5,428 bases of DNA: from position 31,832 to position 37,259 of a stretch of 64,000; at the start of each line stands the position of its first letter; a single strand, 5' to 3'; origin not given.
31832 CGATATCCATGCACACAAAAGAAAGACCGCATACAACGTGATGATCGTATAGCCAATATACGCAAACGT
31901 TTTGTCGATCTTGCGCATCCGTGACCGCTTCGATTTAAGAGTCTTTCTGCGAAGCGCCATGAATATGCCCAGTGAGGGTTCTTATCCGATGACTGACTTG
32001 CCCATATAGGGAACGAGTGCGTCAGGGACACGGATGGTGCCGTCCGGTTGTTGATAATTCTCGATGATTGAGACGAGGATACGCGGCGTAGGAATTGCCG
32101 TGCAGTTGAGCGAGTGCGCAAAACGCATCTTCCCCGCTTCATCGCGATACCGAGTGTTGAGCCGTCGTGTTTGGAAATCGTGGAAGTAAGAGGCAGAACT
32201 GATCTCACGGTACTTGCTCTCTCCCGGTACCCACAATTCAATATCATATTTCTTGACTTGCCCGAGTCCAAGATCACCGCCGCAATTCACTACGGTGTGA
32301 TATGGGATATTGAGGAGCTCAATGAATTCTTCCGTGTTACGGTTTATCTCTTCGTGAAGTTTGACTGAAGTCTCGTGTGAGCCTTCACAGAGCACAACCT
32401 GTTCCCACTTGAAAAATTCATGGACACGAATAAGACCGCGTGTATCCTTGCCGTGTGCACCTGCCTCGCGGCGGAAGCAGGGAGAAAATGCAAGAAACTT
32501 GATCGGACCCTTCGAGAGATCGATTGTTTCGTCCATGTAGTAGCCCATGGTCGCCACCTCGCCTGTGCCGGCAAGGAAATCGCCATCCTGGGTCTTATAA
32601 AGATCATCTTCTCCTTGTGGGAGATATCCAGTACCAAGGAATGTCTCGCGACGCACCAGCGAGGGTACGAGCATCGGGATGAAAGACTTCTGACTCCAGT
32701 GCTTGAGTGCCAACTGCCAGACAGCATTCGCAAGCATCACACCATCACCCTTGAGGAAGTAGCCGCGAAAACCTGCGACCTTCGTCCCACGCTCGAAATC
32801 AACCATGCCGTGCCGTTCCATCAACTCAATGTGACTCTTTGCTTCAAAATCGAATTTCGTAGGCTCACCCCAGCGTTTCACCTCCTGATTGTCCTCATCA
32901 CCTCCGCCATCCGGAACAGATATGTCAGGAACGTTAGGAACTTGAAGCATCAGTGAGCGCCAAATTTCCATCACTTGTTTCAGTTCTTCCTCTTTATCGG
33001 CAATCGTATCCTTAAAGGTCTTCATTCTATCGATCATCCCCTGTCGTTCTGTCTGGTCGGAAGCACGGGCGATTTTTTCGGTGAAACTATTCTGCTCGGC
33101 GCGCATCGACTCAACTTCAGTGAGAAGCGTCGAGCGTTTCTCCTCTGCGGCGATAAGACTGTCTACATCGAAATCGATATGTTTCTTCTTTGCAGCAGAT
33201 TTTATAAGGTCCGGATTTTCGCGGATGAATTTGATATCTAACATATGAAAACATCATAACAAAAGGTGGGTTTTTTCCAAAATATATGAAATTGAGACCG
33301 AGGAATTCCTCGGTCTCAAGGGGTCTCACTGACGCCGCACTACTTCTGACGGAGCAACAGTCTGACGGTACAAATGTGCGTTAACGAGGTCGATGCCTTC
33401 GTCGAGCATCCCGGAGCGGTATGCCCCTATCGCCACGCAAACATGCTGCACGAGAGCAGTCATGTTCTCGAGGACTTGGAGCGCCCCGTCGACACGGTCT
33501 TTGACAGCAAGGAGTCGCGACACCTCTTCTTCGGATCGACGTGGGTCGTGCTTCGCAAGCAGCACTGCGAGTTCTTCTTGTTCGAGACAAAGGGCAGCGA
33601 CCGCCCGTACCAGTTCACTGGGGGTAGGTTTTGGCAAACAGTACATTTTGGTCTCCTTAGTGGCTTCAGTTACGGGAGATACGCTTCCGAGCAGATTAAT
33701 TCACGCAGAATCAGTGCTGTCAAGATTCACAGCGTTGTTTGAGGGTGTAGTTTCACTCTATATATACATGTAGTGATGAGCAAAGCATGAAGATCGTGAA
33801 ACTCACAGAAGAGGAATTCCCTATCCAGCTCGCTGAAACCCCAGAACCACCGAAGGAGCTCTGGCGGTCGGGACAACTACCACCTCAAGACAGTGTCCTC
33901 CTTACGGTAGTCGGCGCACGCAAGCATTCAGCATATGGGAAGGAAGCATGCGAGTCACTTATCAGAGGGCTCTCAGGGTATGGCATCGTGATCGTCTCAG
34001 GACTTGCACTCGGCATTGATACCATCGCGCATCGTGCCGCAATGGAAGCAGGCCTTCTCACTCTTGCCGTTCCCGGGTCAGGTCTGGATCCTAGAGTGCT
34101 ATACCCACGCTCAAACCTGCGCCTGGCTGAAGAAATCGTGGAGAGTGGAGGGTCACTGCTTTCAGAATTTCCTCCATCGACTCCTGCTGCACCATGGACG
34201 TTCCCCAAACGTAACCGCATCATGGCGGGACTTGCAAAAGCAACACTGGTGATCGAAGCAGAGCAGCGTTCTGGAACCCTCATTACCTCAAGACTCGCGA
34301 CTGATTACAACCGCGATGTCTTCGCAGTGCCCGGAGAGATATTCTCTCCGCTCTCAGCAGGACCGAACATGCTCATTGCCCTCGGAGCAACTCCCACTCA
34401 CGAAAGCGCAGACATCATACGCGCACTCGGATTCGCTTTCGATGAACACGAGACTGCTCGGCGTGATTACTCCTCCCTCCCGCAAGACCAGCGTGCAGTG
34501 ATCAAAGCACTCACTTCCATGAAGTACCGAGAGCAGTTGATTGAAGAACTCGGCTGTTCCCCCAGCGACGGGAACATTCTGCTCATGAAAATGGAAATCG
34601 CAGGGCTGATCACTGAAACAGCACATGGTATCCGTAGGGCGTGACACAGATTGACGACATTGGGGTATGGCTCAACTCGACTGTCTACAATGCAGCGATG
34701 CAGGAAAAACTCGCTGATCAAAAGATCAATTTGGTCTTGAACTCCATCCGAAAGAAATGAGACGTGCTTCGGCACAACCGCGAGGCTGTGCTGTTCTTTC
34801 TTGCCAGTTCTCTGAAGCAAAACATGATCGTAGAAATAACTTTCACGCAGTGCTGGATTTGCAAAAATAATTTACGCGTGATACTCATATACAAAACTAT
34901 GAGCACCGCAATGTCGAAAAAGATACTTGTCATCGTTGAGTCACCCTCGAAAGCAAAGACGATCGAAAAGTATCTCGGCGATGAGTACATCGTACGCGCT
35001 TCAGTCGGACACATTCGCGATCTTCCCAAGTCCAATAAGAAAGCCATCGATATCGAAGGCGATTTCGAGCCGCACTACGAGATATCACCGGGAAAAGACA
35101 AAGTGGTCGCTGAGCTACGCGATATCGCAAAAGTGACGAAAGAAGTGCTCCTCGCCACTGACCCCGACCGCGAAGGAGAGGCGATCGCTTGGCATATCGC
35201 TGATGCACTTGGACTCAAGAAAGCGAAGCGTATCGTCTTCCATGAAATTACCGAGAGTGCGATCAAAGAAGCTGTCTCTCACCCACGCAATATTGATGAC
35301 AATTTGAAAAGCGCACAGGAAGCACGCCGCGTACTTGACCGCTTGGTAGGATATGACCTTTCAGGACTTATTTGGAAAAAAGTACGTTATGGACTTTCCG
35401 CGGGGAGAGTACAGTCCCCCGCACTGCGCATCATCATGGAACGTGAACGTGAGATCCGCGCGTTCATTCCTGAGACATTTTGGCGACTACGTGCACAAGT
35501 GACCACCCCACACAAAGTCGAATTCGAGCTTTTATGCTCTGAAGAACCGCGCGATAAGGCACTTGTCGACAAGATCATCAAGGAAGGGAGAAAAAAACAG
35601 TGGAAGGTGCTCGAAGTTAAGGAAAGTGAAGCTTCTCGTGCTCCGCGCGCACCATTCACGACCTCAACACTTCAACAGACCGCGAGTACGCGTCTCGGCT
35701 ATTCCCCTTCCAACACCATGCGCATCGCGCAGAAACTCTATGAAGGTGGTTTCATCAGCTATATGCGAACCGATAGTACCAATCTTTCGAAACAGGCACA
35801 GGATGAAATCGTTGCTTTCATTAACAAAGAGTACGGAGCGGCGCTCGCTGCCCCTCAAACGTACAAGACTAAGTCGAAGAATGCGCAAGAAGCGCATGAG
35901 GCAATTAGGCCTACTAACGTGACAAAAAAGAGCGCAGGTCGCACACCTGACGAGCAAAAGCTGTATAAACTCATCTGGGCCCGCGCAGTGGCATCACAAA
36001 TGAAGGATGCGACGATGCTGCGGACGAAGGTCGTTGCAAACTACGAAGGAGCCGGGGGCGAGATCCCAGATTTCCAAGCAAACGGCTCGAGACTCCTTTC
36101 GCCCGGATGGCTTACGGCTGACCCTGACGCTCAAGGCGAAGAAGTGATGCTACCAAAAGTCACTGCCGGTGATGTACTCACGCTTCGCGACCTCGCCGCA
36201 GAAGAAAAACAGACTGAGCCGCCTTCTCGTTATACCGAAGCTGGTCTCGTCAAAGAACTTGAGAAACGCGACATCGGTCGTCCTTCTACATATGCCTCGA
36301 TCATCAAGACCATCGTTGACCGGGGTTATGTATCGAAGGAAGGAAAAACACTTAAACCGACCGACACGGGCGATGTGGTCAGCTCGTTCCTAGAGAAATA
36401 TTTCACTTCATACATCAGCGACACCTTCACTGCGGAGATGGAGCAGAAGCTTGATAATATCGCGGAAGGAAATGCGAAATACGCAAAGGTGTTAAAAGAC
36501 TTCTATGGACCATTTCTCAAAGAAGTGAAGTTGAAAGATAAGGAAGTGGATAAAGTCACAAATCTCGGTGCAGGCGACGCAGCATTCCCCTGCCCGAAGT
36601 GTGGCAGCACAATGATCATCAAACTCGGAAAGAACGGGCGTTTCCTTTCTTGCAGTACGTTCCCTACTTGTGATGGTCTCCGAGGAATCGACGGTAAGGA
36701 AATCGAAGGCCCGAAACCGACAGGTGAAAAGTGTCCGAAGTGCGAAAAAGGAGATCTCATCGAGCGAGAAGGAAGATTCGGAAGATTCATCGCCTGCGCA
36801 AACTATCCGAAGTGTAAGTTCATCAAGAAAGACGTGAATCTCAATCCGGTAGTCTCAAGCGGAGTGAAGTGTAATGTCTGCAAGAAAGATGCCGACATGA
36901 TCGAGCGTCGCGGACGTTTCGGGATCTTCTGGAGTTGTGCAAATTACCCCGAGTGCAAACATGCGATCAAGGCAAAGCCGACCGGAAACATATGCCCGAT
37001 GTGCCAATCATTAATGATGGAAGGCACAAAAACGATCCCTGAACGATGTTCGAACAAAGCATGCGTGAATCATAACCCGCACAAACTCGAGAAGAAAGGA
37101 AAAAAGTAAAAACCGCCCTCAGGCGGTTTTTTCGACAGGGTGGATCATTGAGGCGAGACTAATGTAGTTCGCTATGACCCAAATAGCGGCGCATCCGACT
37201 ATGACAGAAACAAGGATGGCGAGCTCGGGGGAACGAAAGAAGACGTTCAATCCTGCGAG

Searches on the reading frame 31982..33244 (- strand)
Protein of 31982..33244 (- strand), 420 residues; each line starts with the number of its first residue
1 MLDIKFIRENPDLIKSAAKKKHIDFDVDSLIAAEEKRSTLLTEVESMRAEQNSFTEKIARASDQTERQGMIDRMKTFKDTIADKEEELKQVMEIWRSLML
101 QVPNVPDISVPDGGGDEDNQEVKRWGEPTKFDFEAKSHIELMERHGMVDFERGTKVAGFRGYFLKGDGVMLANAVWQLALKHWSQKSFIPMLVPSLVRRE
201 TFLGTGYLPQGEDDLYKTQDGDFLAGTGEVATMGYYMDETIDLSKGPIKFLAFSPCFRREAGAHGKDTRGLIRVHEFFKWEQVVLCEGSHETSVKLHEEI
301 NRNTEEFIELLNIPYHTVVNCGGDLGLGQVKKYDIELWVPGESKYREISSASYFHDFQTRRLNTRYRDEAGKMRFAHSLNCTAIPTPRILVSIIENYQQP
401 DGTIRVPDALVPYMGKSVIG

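Call 33: search_protein_families(library=ncbifam, proteins=[window:31982-33244:-], max_evalue=1e-10)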
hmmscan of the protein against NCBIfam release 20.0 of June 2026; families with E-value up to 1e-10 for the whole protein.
window:31982-33244:- (420 aa): 1 family
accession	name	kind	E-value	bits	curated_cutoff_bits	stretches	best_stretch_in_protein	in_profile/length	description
TIGR00414.1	serS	equivalog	8e-131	436.9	301.65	1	1-414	1-418/418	serine--tRNA ligase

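Call 34: list_cluster_members(proteins=[window:31982-33244:-, window:34764-37109:+, window:40447-42138:+, window:53627-56038:-, window:37413-38882:+, window:49001-50209:-])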
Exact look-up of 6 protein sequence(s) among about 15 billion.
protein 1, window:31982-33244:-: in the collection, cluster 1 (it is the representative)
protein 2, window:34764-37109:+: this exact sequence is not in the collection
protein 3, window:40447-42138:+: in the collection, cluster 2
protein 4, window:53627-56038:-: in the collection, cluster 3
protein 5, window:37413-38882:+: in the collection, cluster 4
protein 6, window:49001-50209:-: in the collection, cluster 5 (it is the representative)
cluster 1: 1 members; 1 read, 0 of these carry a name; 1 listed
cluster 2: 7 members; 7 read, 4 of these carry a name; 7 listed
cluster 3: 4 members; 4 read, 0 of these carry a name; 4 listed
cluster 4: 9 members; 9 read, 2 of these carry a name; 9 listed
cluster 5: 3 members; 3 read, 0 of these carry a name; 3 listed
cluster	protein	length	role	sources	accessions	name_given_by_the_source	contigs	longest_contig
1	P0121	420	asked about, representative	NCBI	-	-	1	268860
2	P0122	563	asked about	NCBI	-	-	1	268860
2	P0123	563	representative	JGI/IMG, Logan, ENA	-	methionyl-tRNA synthetase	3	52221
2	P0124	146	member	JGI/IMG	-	methionyl-tRNA synthetase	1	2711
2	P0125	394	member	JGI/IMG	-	methionyl-tRNA synthetase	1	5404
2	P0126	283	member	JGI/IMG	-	methionyl-tRNA synthetase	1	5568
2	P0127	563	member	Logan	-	-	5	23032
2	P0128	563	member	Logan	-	-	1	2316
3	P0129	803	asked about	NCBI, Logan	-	-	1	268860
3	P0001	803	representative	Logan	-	-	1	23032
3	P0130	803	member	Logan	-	-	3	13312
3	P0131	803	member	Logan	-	-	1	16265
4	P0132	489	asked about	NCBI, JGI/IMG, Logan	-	GTP pyrophosphokinase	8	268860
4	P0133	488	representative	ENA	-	-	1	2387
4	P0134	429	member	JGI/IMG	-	GTP pyrophosphokinase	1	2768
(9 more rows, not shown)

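Call 35: find_homologous_proteins(query=window:31982-33244:-, max_evalue=1e-40)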
Query window:31982-33244:- (420 aa): 8000 proteins with E <= 1e-40 among 8000 candidates; the best 120 are listed.
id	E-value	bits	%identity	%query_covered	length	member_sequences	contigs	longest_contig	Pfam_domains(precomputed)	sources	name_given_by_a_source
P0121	4.2e-286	967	100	100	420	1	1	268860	PF00587.31,PF02403.28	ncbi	-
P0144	1.4e-284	962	99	100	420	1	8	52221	PF00587.31,PF02403.28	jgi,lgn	jgi:seryl-tRNA synthetase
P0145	2.0e-279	945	97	100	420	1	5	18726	PF00587.31,PF02403.28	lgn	-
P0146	2.1e-274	928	96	100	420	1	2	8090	PF00587.31,PF02403.28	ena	-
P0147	1.4e-267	906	93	100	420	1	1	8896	PF00587.31,PF02403.28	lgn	-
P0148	1.0e-263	893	92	100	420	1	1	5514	PF00587.31,PF02403.28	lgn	-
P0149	2.8e-263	891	91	100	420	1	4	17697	PF00587.31,PF02403.28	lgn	-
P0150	1.0e-262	890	91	100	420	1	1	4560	PF00587.31,PF02403.28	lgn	-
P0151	1.9e-262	889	91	100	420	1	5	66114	PF00587.31,PF02403.28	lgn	-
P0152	3.6e-262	888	91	100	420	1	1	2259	PF00587.31,PF02403.28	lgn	-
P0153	1.2e-260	883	90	100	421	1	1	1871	PF00587.31,PF02403.28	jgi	jgi:seryl-tRNA synthetase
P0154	9.8e-260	880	92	100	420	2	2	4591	PF00587.31,PF02403.28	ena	-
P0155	2.0e-258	875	90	100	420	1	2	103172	PF00587.31,PF02403.28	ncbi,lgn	-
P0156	1.3e-254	863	89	100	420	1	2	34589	PF00587.31,PF02403.28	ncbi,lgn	-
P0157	2.0e-251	852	86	100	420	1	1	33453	PF00587.31,PF02403.28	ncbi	-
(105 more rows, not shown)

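Call 64: find_encoding_contigs(protein=P0121, flank=1000, max_places=2)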
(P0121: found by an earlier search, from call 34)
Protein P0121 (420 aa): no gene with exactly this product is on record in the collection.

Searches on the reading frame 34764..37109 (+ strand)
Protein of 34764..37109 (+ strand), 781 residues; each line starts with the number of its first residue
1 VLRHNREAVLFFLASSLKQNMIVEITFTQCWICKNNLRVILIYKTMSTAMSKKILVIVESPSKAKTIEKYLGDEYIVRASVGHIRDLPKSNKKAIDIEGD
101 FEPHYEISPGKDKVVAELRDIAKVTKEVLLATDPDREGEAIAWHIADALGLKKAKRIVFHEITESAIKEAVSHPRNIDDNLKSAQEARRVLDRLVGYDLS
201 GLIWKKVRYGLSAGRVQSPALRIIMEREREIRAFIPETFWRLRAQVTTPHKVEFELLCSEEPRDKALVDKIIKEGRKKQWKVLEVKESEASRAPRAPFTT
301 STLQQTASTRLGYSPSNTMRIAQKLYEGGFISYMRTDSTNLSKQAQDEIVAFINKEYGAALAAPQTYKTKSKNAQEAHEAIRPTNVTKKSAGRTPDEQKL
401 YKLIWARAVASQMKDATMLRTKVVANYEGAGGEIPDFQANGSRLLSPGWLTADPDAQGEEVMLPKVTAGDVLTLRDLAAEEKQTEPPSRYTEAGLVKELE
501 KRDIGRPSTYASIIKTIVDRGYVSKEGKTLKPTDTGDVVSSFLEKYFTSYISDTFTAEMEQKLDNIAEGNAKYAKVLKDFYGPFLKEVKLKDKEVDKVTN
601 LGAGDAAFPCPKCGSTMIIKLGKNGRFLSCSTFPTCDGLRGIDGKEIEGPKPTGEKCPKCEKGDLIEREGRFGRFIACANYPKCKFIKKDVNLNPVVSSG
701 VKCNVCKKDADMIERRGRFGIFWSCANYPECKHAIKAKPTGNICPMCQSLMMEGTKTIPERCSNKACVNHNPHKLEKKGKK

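Call 33: search_protein_families(library=ncbifam, proteins=[window:34764-37109:+], max_evalue=1e-10)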
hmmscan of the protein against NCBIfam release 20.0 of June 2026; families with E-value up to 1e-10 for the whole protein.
window:34764-37109:+ (781 aa): 12 families
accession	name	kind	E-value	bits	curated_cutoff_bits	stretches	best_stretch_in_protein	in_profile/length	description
TIGR01051.1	topA_bact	equivalog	6.7e-221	735.6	456.4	1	55-637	1-626/632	type I DNA topoisomerase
NF006451.0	PRK08780.1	equivalog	3.4e-170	568.2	1265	1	53-629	3-613/824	DNA topoisomerase I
NF004966.0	PRK06319.1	equivalog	3.4e-160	534.9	868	2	265-732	238-726/862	DNA topoisomerase I/SWI domain fusion protein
TIGR01057.1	topA_arch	equivalog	1.2e-93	314.4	458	1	72-636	37-618/618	DNA topoisomerase I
NF005555.0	PRK07220.1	equivalog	5e-93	312.8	635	1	66-637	31-620/740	DNA topoisomerase I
TIGR01054.1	rgy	equivalog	2.8e-91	306.7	471.7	1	111-581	705-1166/1172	reverse gyrase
NF004438.0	PRK05776.1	equivalog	4.3e-85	286.2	793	1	70-615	46-611/677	DNA topoisomerase I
NF011532.0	PRK14973.1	equivalog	1.7e-79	267.8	930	1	109-637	81-618/936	DNA topoisomerase I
NF005829.0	PRK07726.1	subfamily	4.2e-79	266.9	597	1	113-639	81-641/669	DNA topoisomerase 3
TIGR01056.1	topB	subfamily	5.3e-71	240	515.75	1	123-640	90-644/706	DNA topoisomerase III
NF006032.0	PRK08173.1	equivalog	2.7e-45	154.4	1058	1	53-617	3-634/863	DNA topoisomerase III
NF011313.0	PRK14724.1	equivalog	3.8e-25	87.9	1088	1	68-617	33-654/988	DNA topoisomerase III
